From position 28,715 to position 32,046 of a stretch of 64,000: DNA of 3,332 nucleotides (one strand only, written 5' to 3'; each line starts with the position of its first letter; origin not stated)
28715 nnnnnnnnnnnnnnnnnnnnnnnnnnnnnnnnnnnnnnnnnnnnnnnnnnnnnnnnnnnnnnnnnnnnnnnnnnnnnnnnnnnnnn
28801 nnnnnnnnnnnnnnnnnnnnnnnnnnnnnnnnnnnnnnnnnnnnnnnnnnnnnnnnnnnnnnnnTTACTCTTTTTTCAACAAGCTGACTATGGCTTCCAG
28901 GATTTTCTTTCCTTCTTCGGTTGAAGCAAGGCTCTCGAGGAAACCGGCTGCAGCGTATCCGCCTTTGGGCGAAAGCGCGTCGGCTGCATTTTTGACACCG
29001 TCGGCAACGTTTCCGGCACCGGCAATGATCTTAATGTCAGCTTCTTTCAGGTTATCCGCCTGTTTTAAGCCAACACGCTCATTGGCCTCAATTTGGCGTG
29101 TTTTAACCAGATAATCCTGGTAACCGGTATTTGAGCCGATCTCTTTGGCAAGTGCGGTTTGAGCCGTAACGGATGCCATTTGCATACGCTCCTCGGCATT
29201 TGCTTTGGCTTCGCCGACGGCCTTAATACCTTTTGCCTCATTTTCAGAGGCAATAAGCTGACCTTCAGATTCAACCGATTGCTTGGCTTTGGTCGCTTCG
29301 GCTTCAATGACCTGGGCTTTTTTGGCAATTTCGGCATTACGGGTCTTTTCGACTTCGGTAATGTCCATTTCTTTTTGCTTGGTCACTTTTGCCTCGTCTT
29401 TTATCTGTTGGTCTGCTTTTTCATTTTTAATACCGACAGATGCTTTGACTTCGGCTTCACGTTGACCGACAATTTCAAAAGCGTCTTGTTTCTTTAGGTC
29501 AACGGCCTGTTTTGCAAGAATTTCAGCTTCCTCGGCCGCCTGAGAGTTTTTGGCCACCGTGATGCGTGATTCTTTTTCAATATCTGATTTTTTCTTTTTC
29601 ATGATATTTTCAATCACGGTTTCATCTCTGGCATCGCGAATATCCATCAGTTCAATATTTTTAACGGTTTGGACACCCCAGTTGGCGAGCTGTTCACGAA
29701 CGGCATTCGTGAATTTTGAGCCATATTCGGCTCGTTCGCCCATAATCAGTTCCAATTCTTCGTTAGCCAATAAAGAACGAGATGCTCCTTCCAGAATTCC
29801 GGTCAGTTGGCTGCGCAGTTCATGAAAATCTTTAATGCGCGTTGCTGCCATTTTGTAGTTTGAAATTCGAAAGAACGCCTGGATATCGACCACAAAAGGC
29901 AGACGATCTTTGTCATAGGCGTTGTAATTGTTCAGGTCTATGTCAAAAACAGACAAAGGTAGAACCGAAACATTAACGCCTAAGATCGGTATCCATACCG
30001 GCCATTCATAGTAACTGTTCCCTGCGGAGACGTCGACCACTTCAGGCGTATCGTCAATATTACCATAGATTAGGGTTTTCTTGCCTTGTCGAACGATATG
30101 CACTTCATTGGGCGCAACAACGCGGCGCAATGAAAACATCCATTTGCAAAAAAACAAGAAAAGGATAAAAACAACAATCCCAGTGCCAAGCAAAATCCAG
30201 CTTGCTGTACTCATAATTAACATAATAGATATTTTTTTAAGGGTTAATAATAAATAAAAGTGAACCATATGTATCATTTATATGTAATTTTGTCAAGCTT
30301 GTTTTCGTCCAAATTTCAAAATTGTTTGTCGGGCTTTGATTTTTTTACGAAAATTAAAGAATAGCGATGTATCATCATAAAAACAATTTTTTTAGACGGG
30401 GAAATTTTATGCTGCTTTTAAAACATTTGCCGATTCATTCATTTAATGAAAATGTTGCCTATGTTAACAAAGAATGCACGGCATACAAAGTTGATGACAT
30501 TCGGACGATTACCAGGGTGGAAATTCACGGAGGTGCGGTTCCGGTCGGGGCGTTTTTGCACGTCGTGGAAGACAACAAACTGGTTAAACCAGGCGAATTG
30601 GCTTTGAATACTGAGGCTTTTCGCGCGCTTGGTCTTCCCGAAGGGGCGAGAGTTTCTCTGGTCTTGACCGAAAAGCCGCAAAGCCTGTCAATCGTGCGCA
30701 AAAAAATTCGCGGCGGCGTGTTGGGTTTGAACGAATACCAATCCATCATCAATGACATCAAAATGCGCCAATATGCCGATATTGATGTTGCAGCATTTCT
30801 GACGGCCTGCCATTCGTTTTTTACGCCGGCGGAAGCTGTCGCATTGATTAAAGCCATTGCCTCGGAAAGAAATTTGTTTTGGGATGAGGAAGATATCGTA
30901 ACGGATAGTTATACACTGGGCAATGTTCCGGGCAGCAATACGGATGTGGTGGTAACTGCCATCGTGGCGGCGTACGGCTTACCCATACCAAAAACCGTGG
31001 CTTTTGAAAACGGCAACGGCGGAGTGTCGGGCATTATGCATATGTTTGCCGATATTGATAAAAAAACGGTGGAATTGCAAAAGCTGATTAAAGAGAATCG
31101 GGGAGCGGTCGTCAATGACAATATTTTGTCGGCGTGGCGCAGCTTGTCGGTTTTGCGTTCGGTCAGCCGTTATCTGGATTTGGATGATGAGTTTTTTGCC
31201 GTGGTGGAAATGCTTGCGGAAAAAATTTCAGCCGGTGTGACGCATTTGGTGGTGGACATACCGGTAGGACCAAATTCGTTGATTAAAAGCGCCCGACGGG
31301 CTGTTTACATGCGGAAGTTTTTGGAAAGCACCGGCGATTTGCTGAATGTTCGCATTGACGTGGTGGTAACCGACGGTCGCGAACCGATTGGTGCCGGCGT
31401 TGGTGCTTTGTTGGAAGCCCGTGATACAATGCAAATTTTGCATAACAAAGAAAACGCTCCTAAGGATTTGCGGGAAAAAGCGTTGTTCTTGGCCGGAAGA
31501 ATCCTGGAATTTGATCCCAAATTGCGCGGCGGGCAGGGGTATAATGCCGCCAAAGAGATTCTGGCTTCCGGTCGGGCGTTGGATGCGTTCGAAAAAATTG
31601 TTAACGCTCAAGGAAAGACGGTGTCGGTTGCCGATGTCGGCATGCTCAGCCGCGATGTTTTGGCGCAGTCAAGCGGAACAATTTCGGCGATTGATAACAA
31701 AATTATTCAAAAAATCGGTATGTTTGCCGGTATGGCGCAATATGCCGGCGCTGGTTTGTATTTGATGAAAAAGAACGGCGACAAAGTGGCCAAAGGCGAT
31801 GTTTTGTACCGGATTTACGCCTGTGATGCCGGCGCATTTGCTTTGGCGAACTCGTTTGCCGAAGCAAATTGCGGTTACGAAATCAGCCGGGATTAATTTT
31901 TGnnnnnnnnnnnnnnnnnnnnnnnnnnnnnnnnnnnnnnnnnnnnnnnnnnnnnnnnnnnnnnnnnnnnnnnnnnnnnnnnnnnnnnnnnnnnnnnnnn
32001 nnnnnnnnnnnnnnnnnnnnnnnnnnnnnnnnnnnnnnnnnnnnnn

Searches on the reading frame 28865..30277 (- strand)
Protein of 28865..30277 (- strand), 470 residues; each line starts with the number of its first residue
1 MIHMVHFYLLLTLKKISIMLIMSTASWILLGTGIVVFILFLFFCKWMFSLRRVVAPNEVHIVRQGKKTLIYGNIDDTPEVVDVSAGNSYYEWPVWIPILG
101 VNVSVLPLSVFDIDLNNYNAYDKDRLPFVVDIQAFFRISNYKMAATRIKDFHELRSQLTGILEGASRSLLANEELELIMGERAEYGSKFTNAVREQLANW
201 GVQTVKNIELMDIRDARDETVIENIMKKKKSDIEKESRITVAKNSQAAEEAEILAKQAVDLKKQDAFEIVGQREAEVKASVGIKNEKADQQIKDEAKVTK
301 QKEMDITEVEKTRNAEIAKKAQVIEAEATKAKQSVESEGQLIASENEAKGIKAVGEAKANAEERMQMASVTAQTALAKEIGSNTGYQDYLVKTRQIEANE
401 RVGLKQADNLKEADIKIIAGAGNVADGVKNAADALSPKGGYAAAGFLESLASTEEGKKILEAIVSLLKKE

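Call 37: search_protein_families(library=pfam, proteins=[window:28865-30277:-], max_evalue=0.00001)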
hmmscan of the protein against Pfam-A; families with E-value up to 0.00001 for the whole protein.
window:28865-30277:- (470 aa): 1 family
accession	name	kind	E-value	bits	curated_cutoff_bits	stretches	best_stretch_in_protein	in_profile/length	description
PF01145.31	Band_7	-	2.4e-15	57.5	23.6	1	76-244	19-174/176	SPFH domain / Band 7 family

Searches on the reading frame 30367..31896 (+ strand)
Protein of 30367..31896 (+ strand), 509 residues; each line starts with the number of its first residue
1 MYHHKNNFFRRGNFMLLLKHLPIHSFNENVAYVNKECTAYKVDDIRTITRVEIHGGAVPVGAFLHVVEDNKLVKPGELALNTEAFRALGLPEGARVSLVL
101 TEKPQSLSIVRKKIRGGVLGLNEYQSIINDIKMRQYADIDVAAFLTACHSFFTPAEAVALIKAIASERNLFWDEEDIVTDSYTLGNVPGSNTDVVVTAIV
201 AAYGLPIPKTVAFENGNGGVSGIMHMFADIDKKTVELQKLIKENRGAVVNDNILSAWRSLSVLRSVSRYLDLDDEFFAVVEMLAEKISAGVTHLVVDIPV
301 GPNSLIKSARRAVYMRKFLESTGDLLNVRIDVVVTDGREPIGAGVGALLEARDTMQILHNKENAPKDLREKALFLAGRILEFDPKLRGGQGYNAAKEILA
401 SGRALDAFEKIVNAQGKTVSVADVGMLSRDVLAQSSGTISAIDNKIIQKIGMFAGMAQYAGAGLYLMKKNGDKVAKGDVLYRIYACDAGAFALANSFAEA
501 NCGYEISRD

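Call 38: search_protein_families(library=pfam, proteins=[window:30367-31896:+], max_evalue=0.00001)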
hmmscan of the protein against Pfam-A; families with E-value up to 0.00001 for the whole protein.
window:30367-31896:+ (509 aa): 1 family
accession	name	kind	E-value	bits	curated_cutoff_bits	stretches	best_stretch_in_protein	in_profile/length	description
PF07831.19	PYNP_C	-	2.2e-07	30.9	27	1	460-491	30-61/75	Pyrimidine nucleoside phosphorylase C-terminal domain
